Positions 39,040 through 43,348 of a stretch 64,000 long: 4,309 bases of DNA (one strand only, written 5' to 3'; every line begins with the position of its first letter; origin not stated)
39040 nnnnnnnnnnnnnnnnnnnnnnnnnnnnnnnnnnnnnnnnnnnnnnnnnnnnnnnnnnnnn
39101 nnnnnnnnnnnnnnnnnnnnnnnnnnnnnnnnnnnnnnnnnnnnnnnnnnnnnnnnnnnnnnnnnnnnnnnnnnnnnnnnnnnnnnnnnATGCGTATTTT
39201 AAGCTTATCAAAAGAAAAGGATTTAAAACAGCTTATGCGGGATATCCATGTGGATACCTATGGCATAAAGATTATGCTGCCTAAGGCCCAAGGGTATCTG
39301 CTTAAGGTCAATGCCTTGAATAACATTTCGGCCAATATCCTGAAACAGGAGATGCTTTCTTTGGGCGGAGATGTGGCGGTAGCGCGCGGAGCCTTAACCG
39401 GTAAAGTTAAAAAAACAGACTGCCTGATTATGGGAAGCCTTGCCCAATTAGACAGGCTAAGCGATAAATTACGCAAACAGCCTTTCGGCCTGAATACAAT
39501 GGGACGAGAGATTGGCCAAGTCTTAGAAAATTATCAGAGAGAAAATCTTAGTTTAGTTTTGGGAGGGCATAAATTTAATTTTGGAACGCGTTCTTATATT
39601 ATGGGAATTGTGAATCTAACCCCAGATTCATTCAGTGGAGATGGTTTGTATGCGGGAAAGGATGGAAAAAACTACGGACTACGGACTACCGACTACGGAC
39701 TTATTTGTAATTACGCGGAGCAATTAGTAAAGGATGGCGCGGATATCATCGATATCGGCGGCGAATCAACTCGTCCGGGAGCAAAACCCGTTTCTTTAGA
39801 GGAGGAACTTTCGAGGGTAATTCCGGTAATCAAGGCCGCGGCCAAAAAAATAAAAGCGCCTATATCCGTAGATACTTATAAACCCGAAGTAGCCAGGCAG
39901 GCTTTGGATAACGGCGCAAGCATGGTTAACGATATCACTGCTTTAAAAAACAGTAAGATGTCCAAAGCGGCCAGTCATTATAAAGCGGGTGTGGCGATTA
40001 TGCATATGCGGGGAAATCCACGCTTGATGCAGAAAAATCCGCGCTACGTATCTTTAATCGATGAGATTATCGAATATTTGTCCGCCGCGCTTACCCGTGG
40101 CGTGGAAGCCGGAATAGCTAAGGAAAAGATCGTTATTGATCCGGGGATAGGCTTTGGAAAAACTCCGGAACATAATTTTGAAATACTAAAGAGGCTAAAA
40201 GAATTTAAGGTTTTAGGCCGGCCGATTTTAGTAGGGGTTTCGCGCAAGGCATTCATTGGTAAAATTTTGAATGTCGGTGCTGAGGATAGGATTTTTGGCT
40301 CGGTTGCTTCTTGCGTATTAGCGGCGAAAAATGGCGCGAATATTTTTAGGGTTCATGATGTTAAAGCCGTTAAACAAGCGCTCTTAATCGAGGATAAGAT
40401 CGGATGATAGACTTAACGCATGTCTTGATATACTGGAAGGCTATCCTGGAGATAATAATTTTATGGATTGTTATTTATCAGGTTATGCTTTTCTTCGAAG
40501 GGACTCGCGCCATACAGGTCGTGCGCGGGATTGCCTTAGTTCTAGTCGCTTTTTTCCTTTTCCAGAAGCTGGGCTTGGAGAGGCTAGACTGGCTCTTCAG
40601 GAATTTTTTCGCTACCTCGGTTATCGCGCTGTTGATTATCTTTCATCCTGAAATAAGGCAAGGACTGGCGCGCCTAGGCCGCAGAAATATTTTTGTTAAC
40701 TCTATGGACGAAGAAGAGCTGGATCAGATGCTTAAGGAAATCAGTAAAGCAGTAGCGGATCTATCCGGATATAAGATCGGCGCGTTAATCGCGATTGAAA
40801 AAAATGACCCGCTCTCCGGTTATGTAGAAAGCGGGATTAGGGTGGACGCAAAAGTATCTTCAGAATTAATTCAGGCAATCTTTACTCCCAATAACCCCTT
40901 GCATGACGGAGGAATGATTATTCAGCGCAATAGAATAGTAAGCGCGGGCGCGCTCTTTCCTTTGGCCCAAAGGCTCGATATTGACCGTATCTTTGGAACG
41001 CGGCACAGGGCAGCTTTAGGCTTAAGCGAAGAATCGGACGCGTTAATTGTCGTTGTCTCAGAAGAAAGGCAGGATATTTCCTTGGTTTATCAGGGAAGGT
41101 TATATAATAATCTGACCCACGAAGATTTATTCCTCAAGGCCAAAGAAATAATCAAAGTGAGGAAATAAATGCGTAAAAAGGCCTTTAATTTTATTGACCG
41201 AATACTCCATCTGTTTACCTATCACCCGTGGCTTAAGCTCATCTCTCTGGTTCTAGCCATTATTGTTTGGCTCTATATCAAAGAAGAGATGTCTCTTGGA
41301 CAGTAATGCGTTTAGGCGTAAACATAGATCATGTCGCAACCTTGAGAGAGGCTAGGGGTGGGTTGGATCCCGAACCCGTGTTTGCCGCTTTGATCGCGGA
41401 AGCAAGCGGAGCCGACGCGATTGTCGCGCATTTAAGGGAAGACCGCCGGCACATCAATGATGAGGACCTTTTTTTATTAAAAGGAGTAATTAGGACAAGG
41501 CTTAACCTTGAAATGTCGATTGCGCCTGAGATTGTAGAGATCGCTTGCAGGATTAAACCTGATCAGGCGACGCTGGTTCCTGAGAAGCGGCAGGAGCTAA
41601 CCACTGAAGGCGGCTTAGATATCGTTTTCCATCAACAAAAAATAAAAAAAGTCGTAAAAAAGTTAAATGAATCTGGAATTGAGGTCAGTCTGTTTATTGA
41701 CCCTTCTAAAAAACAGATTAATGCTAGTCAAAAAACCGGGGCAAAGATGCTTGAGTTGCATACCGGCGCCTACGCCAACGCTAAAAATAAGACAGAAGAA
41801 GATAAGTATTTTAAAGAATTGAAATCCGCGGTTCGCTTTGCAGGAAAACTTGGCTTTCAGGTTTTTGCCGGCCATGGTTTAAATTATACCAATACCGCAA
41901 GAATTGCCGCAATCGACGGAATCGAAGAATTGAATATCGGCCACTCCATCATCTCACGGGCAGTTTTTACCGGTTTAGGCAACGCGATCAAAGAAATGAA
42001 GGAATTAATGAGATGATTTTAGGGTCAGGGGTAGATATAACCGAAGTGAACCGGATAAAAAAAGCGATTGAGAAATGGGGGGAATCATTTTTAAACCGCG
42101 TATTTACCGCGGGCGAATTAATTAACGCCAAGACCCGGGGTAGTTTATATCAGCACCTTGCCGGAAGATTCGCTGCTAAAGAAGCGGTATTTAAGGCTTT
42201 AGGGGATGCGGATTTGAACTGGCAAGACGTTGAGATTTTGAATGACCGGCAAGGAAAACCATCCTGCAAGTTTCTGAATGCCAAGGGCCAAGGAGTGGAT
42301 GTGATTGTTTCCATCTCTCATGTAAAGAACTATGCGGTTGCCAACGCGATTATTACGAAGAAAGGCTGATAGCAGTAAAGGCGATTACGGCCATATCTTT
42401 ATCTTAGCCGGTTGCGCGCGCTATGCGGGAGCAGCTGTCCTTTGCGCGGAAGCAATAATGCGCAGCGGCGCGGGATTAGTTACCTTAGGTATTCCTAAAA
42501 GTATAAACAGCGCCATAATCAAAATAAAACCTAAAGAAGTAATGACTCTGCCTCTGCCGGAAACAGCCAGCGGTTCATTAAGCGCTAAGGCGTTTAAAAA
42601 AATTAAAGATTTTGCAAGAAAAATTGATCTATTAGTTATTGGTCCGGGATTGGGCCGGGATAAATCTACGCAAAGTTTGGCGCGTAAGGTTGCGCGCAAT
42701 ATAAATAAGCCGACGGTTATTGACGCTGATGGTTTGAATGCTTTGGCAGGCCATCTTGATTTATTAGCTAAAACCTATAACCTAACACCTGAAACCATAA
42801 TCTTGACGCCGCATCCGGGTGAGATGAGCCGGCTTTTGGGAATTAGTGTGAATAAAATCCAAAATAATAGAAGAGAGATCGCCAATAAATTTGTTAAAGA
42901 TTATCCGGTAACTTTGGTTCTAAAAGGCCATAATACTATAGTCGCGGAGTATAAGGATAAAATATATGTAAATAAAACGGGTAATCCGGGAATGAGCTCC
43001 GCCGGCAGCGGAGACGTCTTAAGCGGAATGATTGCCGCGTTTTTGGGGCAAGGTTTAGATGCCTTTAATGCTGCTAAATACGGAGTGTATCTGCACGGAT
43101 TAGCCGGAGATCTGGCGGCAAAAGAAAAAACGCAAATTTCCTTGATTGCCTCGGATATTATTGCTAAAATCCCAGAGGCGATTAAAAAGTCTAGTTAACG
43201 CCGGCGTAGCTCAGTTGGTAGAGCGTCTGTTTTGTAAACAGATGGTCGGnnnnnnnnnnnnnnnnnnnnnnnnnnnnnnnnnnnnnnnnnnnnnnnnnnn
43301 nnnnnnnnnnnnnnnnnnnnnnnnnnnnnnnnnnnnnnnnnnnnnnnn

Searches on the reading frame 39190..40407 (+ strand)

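Call 8: search_protein_families(library=pfam, proteins=[window:39190-40407:+])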
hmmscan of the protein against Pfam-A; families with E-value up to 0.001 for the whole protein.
window:39190-40407:+ (405 aa): 1 family
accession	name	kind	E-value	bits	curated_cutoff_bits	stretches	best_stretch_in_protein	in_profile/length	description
PF00809.28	Pterin_bind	-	8.1e-79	265.1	25.5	1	138-389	1-244/244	Pterin binding enzyme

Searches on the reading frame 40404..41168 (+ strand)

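Call 8: search_protein_families(library=pfam, proteins=[window:40404-41168:+])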
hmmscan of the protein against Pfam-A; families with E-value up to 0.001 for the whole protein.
window:40404-41168:+ (254 aa): 1 family
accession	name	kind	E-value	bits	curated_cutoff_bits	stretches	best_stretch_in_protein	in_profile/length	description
PF02457.21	DAC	-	3.3e-39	133.6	27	1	115-232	2-118/119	DisA bacterial checkpoint controller nucleotide-binding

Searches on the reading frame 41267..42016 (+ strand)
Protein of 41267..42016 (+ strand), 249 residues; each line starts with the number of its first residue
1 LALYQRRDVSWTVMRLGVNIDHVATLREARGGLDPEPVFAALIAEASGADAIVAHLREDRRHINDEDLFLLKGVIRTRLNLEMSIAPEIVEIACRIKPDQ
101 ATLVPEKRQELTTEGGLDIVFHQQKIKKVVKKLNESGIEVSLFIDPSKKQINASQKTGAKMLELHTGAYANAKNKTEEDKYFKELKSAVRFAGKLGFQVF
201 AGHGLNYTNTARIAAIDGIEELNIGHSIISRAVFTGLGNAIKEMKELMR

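Call 8: search_protein_families(library=pfam, proteins=[window:41267-42016:+])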
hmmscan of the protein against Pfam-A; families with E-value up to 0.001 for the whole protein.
window:41267-42016:+ (249 aa): 1 family
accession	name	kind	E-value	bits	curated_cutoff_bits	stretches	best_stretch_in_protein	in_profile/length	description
PF03740.19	PdxJ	-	7.1e-99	330.1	24.5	1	15-248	1-234/234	Pyridoxal phosphate biosynthesis protein PdxJ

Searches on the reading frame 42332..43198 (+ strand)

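Call 8: search_protein_families(library=pfam, proteins=[window:42332-43198:+])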
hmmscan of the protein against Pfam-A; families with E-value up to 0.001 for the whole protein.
window:42332-43198:+ (288 aa): 3 families
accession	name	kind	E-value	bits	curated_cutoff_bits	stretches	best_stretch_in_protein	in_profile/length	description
PF01256.23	Carb_kinase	-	1.1e-59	202.3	27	1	23-281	2-241/242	NAD(P)H-hydrate dehydratase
PF08543.17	Phos_pyr_kin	-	1.1e-06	28.7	27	1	146-249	111-222/246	Phosphomethylpyrimidine kinase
PF02110.20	HK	-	1.2e-06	28.6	27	1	86-268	38-228/247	Hydroxyethylthiazole kinase family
